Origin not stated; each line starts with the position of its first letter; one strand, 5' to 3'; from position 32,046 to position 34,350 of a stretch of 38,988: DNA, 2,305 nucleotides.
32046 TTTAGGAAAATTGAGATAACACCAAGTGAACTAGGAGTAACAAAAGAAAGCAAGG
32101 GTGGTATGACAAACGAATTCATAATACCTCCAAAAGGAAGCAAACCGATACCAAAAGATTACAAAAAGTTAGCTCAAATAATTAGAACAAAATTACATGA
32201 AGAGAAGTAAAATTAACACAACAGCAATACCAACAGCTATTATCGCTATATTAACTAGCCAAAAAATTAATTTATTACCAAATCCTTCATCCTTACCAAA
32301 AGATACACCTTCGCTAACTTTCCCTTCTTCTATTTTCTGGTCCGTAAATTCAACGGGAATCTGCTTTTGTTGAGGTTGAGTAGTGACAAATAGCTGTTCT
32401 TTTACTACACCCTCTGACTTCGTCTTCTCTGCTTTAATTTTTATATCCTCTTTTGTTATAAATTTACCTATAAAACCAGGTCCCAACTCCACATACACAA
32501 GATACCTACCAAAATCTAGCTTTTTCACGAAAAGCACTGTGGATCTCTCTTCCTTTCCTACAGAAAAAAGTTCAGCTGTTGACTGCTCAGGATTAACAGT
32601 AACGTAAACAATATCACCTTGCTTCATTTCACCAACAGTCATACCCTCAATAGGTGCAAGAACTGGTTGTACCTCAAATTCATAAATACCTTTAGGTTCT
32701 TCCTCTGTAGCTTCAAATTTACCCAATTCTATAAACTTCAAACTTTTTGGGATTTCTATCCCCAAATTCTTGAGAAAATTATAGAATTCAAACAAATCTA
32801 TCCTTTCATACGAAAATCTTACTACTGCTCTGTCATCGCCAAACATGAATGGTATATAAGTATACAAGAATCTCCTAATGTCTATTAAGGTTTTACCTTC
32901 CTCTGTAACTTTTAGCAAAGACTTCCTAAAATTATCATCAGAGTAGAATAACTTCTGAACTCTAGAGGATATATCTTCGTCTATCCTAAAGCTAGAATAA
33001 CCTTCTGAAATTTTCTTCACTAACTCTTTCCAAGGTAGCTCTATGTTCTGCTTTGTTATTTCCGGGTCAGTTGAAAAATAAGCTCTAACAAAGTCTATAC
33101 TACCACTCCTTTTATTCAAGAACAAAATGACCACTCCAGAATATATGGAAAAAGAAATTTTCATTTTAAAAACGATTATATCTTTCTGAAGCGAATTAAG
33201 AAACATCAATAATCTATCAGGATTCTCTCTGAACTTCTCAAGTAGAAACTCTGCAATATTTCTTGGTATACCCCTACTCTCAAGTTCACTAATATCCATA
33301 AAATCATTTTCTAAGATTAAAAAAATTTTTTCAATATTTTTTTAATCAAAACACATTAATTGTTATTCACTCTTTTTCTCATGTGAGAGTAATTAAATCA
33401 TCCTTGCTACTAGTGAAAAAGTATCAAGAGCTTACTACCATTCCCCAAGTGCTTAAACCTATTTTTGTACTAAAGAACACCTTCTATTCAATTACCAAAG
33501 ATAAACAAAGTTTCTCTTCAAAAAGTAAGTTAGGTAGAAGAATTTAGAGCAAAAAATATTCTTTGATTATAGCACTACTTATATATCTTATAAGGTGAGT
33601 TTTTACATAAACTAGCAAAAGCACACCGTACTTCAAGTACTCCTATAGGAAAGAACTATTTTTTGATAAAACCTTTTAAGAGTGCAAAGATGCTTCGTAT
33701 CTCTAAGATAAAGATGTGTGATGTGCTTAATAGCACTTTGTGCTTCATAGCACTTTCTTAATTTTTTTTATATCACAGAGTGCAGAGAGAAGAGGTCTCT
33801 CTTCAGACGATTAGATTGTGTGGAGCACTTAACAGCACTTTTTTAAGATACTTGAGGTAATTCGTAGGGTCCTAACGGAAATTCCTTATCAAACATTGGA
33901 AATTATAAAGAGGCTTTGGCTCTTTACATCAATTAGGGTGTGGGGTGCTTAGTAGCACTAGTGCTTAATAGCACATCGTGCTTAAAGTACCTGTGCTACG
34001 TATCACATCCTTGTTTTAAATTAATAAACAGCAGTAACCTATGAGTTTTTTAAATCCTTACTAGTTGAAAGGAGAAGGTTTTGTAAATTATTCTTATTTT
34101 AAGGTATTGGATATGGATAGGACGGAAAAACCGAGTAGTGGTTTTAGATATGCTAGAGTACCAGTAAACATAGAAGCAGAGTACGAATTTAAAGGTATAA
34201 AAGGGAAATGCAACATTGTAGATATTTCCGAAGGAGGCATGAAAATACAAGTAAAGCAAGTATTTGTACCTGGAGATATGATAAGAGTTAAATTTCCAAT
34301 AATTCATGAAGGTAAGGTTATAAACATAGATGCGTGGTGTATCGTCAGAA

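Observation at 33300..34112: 813-nt ORF-free region built from three repeated modules (purine-arm hairpin, ~17 nt spacer, GTGCT array), a candidate large structured RNA or complex regulatory region upstream of PilZ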

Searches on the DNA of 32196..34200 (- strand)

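Call 49: search_rna_families(source=window, start=33250, end=34200, threshold=evalue, max_evalue=10)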
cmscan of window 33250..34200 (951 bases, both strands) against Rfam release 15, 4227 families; matches with E-value up to 10: 2.
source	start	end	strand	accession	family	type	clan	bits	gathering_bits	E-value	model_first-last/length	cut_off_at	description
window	33570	33625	-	RF00458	IRES_Cripavirus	Cis-reg; IRES;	-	15.5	44.5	4.2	8-63/196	no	Cripavirus internal ribosome entry site (IRES)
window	33343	33408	-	RF00215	Tombus_3_III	Cis-reg;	-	15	35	3.5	1-70/70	no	Tombus virus defective interfering (DI) RNA region 3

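Call 81: search_with_rna_model(model_id=R1, sources=[L015, L016, L017, L018, L019, L020, L021, L022, L023, L024, L025, L026, L027, L028, L029, L030, L031, L032, L033, L034, L035, L036, L037, L038, L039, L040, L041, L042, L043, L044, L045, L046, L047, L048, L049, L050, L051, L052, L053, L054, L055, L056, L057, L058, L059, L060, L061, L062, L063, L064, L065, L066, L067, L068, L069, L070, L071, L072, L073, L074, L075, L076, L077, L078, L079, L080, L081, L082, L083, L084, L085, L086, L087, L088, L089, L090, L091, L092, L093, L094, L095, L096, L097, L098, L099, L100, L101, L102, L103, L104, L105, L106, L107, L108, L109, L110, L111, L112, L113, L114], max_evalue=0.01, make_alignment=true)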
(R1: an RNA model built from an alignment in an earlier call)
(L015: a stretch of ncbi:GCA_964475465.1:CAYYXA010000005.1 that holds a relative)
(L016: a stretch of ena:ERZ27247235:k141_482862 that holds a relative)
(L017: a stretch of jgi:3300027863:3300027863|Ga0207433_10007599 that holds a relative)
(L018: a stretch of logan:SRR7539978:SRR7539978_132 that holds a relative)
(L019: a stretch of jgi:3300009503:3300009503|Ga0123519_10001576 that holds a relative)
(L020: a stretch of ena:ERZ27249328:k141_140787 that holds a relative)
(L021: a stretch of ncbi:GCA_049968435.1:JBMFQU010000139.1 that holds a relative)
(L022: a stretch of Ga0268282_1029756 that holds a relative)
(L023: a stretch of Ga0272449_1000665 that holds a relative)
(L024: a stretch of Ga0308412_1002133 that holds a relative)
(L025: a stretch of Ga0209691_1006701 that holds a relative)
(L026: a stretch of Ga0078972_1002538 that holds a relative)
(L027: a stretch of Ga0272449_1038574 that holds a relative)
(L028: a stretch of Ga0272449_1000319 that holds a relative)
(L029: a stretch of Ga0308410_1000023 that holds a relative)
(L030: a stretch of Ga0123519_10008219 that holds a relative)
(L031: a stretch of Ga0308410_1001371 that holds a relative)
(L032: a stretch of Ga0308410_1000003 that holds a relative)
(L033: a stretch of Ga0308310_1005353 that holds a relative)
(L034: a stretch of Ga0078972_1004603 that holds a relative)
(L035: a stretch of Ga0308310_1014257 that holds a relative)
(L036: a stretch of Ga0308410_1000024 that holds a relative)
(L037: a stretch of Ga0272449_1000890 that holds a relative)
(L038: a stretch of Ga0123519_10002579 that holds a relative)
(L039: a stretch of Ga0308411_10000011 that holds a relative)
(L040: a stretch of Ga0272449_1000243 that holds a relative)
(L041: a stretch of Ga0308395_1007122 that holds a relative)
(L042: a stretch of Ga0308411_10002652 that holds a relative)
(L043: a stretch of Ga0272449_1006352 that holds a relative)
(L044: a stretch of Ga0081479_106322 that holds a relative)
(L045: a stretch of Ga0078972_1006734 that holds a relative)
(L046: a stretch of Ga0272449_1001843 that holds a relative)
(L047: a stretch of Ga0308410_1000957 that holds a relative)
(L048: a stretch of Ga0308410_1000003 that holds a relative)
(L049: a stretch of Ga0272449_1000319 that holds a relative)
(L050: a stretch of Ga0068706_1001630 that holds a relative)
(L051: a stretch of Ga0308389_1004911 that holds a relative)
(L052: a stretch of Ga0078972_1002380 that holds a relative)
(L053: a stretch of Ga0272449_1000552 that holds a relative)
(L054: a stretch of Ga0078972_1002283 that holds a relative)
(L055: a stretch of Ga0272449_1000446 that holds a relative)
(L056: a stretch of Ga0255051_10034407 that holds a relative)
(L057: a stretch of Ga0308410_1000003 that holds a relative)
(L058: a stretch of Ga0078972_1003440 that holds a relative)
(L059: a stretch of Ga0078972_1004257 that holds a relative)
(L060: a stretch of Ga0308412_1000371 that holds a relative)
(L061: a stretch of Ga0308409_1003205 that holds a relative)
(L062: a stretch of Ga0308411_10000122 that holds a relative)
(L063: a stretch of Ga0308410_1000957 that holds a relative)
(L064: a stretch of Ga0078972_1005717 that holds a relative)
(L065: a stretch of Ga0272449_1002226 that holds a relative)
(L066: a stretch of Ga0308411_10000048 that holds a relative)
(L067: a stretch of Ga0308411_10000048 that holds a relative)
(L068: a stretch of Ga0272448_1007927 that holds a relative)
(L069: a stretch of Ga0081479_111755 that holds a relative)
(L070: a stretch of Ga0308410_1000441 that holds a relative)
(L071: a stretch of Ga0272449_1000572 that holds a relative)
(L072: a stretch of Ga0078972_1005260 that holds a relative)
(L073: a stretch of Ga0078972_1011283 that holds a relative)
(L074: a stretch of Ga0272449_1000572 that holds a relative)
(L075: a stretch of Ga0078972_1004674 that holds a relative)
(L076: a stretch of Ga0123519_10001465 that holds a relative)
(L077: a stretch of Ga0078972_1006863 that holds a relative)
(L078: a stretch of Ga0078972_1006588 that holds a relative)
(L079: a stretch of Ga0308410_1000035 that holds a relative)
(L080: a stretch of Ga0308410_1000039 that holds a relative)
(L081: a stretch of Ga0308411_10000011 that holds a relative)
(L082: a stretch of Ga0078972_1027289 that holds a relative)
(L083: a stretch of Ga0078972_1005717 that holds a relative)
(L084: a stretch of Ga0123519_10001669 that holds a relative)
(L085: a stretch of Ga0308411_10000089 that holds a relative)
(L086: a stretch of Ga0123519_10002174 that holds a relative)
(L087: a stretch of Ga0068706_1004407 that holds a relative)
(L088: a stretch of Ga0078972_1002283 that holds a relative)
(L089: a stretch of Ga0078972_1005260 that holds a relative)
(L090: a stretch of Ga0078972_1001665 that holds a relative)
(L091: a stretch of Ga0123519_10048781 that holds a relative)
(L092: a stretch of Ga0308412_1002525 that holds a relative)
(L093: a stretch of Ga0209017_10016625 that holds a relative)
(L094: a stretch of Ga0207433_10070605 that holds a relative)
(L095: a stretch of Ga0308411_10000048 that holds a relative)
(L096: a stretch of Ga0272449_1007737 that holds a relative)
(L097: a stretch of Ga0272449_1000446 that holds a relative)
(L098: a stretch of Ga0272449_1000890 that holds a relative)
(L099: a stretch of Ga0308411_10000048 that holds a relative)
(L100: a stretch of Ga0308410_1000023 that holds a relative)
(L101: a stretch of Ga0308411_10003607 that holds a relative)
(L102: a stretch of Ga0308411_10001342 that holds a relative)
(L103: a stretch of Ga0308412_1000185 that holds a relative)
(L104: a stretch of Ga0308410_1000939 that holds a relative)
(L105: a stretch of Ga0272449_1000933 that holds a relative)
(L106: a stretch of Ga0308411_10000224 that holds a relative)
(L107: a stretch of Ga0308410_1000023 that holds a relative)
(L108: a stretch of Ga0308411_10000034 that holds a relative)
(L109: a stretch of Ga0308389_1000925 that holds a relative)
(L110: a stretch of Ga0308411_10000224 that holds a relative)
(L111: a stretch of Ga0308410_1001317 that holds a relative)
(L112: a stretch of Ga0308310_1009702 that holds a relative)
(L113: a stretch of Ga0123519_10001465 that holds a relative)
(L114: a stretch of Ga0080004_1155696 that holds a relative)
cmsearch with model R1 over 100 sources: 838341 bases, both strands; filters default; matches with E-value up to 0.01: 223.
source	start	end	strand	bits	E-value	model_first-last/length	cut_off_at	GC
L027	1142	1188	+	68.3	1.1e-13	1-47/47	no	0.47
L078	4939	4985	-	66.9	2.3e-13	1-47/47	no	0.49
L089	423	469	-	66.1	3.7e-13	1-47/47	no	0.49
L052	7211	7257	+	65.3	6e-13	1-47/47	no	0.55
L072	2298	2344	-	65.1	6.6e-13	1-47/47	no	0.55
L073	9052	9098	-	63.8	1.4e-12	1-47/47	no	0.51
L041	4596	4642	+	63.4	1.7e-12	1-47/47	no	0.47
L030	4789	4835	-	63.3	1.9e-12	1-47/47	no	0.57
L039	10508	10554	+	63.1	2.1e-12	1-47/47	no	0.45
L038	2140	2186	-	63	2.2e-12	1-47/47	no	0.49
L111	9632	9678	-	62.9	2.3e-12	1-47/47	no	0.55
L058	5416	5462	-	62.8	2.5e-12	1-47/47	no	0.53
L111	9750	9796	-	62.6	2.7e-12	1-47/47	no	0.53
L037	6284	6330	-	62.6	2.8e-12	1-47/47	no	0.49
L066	3807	3853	+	62.5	3e-12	1-47/47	no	0.47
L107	3318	3364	-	62.5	3e-12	1-47/47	no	0.47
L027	773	819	+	62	4e-12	1-47/47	no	0.49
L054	5425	5471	-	61.7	4.7e-12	1-47/47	no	0.51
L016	8412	8458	-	60.8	7.7e-12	1-47/47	no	0.49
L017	8412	8458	-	60.8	7.7e-12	1-47/47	no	0.49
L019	8472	8518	-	60.8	7.7e-12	1-47/47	no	0.49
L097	251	297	+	60.7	8.5e-12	1-47/47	no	0.45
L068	213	259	+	60.6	8.6e-12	1-47/47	no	0.49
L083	1857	1903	+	60.5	9.2e-12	1-47/47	no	0.47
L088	8373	8419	-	60.5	9.5e-12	1-47/47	no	0.49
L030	150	196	-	60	1.2e-11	1-47/47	no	0.51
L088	3717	3763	+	59.9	1.3e-11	1-47/47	no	0.53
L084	6357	6403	+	59.2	2e-11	1-47/47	no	0.49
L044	4770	4816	-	59.1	2e-11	1-47/47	no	0.47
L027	645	691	+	59.1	2.1e-11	1-47/47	no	0.45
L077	1194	1240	+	58.9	2.3e-11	1-47/47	no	0.47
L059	5959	6005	-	58.9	2.4e-11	1-47/47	no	0.49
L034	5357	5419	-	58.7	2.6e-11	1-47/47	no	0.51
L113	387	449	+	58.7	2.6e-11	1-47/47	no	0.51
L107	3397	3443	-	58.2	3.5e-11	1-47/47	no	0.47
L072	11638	11684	-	58.1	3.6e-11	1-47/47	no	0.51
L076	4482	4528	+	58.1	3.7e-11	1-47/47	no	0.51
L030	47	93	+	57.8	4.2e-11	1-47/47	no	0.49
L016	19229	19275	-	57.7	4.5e-11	1-47/47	no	0.47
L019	19289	19335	-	57.7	4.5e-11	1-47/47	no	0.47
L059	5801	5847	-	57.7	4.6e-11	1-47/47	no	0.47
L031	10622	10669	+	57.6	4.9e-11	1-47/47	no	0.46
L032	167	213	-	57.1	6.6e-11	1-47/47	no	0.45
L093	1959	2005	+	55.9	1.3e-10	1-47/47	no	0.49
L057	2608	2654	+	55.9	1.3e-10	1-47/47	no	0.45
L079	3329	3376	+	55.6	1.5e-10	1-47/47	no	0.5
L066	3728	3774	+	55.5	1.6e-10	1-47/47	no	0.45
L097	556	602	+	55.3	1.8e-10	1-47/47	no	0.45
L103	7736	7782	+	55.2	2e-10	1-47/47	no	0.45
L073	9368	9430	+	55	2.1e-10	1-47/47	no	0.57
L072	2602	2648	+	54.9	2.3e-10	1-47/47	no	0.57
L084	591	650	+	54.6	2.7e-10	1-47/47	no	0.57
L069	8020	8066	-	54.6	2.7e-10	1-47/47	no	0.55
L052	2872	2918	-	54.5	2.9e-10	1-47/47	no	0.51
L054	3377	3439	-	54.2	3.3e-10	1-47/47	no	0.51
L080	4041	4087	+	53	6.7e-10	1-47/47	no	0.38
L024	2766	2812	+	52.9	7.2e-10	1-47/47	no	0.4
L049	592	638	-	52.8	7.5e-10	1-47/47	no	0.51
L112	3037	3099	-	51.8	1.4e-09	1-47/47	no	0.51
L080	4135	4181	+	51.5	1.6e-09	1-47/47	no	0.43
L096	2278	2324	+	50.7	2.5e-09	1-47/47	no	0.49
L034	1110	1156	+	49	6.8e-09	1-47/47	no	0.51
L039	3734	3781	+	48.6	8.3e-09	1-47/47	no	0.38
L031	5626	5673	+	48.6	8.3e-09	1-47/47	no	0.44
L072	1924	1970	+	48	1.2e-08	1-47/47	no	0.49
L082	4407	4453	-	47.5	1.6e-08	1-47/47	no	0.47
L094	1791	1837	+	47.5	1.6e-08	1-47/47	no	0.47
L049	708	754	-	46.6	2.6e-08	1-47/47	no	0.43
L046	6757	6803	+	45.8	4.2e-08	1-47/47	no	0.53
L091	307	350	-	45.4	5.1e-08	1-47/47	no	0.48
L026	2696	2740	-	44.6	8.5e-08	1-47/47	no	0.38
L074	2846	2892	-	44.2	1.1e-07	1-47/47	no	0.45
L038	10076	10138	+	44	1.2e-07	1-47/47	no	0.48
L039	3427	3473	+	43.7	1.4e-07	1-47/47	no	0.45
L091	821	868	+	43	2.1e-07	1-47/47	no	0.5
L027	480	523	+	43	2.1e-07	1-47/47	no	0.41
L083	11709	11771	-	42.6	2.6e-07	1-47/47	no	0.51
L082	4508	4554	-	42.5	2.7e-07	1-47/47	no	0.47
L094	1690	1736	+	42.5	2.7e-07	1-47/47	no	0.47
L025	4100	4145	-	41.3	5.6e-07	1-47/47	no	0.39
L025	3967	4013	-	41.1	6.4e-07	1-47/47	no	0.4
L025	3782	3828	-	41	6.5e-07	1-47/47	no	0.55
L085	163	209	-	41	6.5e-07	1-47/47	no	0.45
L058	12442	12488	+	40.6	8.4e-07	1-47/47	no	0.53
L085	1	28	-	40.3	9.7e-07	1-28/47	3'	0.46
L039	10579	10625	+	40.2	1.1e-06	1-47/47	no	0.45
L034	1196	1258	+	39.5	1.5e-06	1-47/47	no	0.48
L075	1786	1832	+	38.6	2.6e-06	1-47/47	no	0.47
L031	10249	10295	+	38.1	3.5e-06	1-47/47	no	0.32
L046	7084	7130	+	37.8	4.1e-06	1-47/47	no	0.4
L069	7690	7734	-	37.7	4.3e-06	1-47/47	no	0.53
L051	6744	6791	-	37.5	4.9e-06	1-47/47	no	0.42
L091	541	585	-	37.2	5.8e-06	1-47/47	no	0.4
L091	728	774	+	37.2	5.8e-06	1-47/47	no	0.38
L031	13176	13222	+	36.5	8.8e-06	1-47/47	no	0.36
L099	4030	4076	+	35.6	1.4e-05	1-47/47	no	0.43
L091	208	256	-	35.4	1.6e-05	1-47/47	no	0.55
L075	1913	1961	+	35.2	1.8e-05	1-47/47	no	0.61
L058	456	501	+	34.9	2.1e-05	1-47/47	no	0.57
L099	1049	1095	+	34.6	2.5e-05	1-47/47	no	0.57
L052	4862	4909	-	34.6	2.6e-05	1-47/47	no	0.42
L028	2262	2309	+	34.3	3.1e-05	1-47/47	no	0.38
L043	8088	8135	+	34.2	3.3e-05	1-47/47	no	0.54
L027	356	402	+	34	3.5e-05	1-47/47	no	0.36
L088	3721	3745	-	33.2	5.6e-05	5-29/47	no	0.52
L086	5048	5110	-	33.2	5.7e-05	1-47/47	no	0.49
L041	4783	4830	+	33.2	5.8e-05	1-47/47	no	0.52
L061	5067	5114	-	33.2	5.8e-05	1-47/47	no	0.52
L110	13564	13611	-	33.2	5.8e-05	1-47/47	no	0.52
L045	3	48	-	33.2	5.8e-05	1-47/47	no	0.46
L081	3969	4011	+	33.1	5.9e-05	1-47/47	no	0.53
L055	1489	1529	+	33.1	6e-05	1-47/47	no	0.46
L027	945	992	+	32.9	6.6e-05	1-47/47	no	0.54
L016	6419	6443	+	32.9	6.7e-05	5-29/47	no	0.48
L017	6419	6443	+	32.9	6.7e-05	5-29/47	no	0.48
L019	6479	6503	+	32.9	6.7e-05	5-29/47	no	0.48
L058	5434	5458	+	32.9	6.7e-05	5-29/47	no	0.48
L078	4957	4981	+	32.9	6.7e-05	5-29/47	no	0.48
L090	7586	7610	+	32.9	6.7e-05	5-29/47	no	0.48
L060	11242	11288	+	32.8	7.3e-05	1-47/47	no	0.45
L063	3375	3421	+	32.8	7.3e-05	1-47/47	no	0.45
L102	2512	2558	-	32.8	7.3e-05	1-47/47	no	0.45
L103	8333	8379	+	32.7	7.7e-05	1-47/47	no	0.47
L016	1110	1158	-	32.6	7.8e-05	1-47/47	no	0.59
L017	1110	1158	-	32.6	7.8e-05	1-47/47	no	0.59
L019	1170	1218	-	32.6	7.8e-05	1-47/47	no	0.59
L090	2277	2325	-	32.6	7.8e-05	1-47/47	no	0.59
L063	9806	9852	-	32.2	0.0001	1-47/47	no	0.51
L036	12198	12243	+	32.1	0.00011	1-47/47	no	0.41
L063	10342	10388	-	32.1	0.00011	1-47/47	no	0.47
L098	369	416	+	31.7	0.00013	1-47/47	no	0.5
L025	1605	1636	-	31.6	0.00014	5-36/47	no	0.41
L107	3536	3579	-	31.5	0.00015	1-47/47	no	0.36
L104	7117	7163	-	31.3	0.00017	1-47/47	no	0.4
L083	1756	1801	-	31.2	0.00018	1-47/47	no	0.48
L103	8005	8051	+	31.1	0.00019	1-47/47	no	0.43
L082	5862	5908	-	30.9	0.00021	1-47/47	no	0.49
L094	249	295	+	30.9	0.00021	1-47/47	no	0.49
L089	511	556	+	30.8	0.00023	1-47/47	no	0.5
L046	1892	1930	+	30.7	0.00024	1-47/47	no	0.36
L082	5569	5615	-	30.5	0.00026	1-47/47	no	0.51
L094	542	588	+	30.5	0.00026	1-47/47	no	0.51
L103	8413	8440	+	30.5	0.00026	5-32/47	no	0.36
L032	185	209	+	30.4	0.00029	5-29/47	no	0.44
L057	2612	2636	-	30.4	0.00029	5-29/47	no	0.44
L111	8076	8124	-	30.3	0.00029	1-47/47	no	0.49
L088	8391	8415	+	30.3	0.0003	5-29/47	no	0.48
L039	7580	7611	+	30.2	0.00032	5-36/47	no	0.47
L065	116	164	-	30.1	0.00034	1-47/47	no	0.53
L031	13274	13321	+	30.1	0.00034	1-47/47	no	0.52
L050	982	1029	-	30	0.00035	1-47/47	no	0.5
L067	901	948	+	30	0.00035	1-47/47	no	0.5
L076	4622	4668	+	29.8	0.00039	1-47/47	no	0.51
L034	1301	1347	+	29.7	0.00042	1-47/47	no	0.51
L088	8264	8310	-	29.7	0.00042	1-47/47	no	0.51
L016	6419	6443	-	29.6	0.00044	5-29/47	no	0.48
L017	6419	6443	-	29.6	0.00044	5-29/47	no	0.48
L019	6479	6503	-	29.6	0.00044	5-29/47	no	0.48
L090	7586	7610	-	29.6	0.00044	5-29/47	no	0.48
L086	1677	1723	+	29.5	0.00048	1-47/47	no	0.36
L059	1052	1095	-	29.2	0.00056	1-47/47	no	0.43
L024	2770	2794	-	29.1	0.00058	5-29/47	no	0.48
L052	7215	7239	-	29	0.00062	5-29/47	no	0.56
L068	3684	3732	-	29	0.00065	1-47/47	no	0.57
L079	3560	3606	+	28.3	0.00093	1-47/47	no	0.55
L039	7568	7604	-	28.2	0.00097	5-41/47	no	0.46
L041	4600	4624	-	28.2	0.00097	5-29/47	no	0.44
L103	7740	7764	-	28.2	0.001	5-29/47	no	0.4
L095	8038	8069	-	27.9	0.0012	5-36/47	no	0.41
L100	5280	5311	+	27.9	0.0012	5-36/47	no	0.41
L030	4807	4831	+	27.8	0.0012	5-29/47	no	0.52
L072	2316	2340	+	27.8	0.0012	5-29/47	no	0.52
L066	10961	10989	-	27.8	0.0012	5-33/47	no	0.45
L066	3592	3638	+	27.6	0.0014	1-47/47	no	0.4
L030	5406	5452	+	27.6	0.0014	1-47/47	no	0.51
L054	8190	8236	+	27.2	0.0018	1-47/47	no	0.6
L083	8572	8618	+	27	0.0019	1-47/47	no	0.51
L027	777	801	-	26.9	0.002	5-29/47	no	0.48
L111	9650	9674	+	26.9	0.002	5-29/47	no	0.48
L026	2507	2552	-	26.9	0.0021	1-47/47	no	0.46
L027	1146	1170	-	26.8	0.0022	5-29/47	no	0.44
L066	3811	3835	-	26.8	0.0022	5-29/47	no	0.4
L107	3336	3360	+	26.8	0.0022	5-29/47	no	0.4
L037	6302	6326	+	26.7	0.0023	5-29/47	no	0.48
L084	6361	6385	-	26.7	0.0023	5-29/47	no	0.48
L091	322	346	+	26.7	0.0023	5-29/47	no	0.48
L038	10186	10233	+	26.6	0.0024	1-47/47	no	0.56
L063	10095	10141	-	26.5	0.0027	1-47/47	no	0.38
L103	8413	8437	-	26.4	0.0027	5-29/47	no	0.4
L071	1842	1880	-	26.4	0.0027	1-47/47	no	0.44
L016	6474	6519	+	26.4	0.0028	1-47/47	no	0.48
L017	6474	6519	+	26.4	0.0028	1-47/47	no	0.48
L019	6534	6579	+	26.4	0.0028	1-47/47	no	0.48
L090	7641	7686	+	26.4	0.0028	1-47/47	no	0.48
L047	1348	1393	-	26.2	0.0031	1-47/47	no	0.46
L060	6107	6152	-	26.2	0.0031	1-47/47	no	0.46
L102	7648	7693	+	26.2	0.0031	1-47/47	no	0.46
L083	1861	1885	-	26.1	0.0034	5-29/47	no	0.48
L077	1432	1478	+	26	0.0035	1-47/47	no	0.6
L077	1198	1222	-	26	0.0036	5-29/47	no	0.44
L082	4425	4449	+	26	0.0036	5-29/47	no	0.44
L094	1795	1819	-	26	0.0036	5-29/47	no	0.44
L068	219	239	-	25.9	0.0037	7-27/47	no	0.48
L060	1266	1310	-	25.7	0.0042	1-47/47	no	0.4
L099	4034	4058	-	25.4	0.0048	5-29/47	no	0.44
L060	1125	1168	-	25.4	0.005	4-47/47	no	0.45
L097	253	279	-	25.3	0.0053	5-31/47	no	0.37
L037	6196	6231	-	25.3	0.0053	1-47/47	no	0.36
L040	10456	10491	+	25.2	0.0055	1-47/47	no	0.42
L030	169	191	+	25.2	0.0056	6-28/47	no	0.48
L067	4656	4683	-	24.9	0.0064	5-32/47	no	0.43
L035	1116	1162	+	24.9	0.0066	1-47/47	no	0.36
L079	3333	3358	-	24.9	0.0067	5-29/47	no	0.42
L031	10626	10651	-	24.8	0.0069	5-29/47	no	0.38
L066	3733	3755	-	24.8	0.0069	6-28/47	no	0.48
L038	2158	2182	+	24.5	0.0082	5-29/47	no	0.48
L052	4979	5025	-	24.4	0.0089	1-47/47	no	0.53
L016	8431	8453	+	24.3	0.009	6-28/47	no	0.52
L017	8431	8453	+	24.3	0.009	6-28/47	no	0.52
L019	8491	8513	+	24.3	0.009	6-28/47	no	0.52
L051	5221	5267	+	24.3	0.0093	1-47/47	no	0.45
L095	8047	8067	+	24.2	0.0096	7-27/47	no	0.57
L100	5282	5302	-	24.2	0.0096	7-27/47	no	0.57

Alignment A8: 150 matches aligned to the model, 72 columns, each read 5' to 3' on its own strand. Consensus structure (alignment columns), stored with it:
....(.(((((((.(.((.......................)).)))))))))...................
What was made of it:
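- On REP/BIME: R1 gives 223 hits in 838 kb (call 81).
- R1 finds 223 matches at E <= 0.01 in 838 kb of related loci and none in L015 (call 81).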
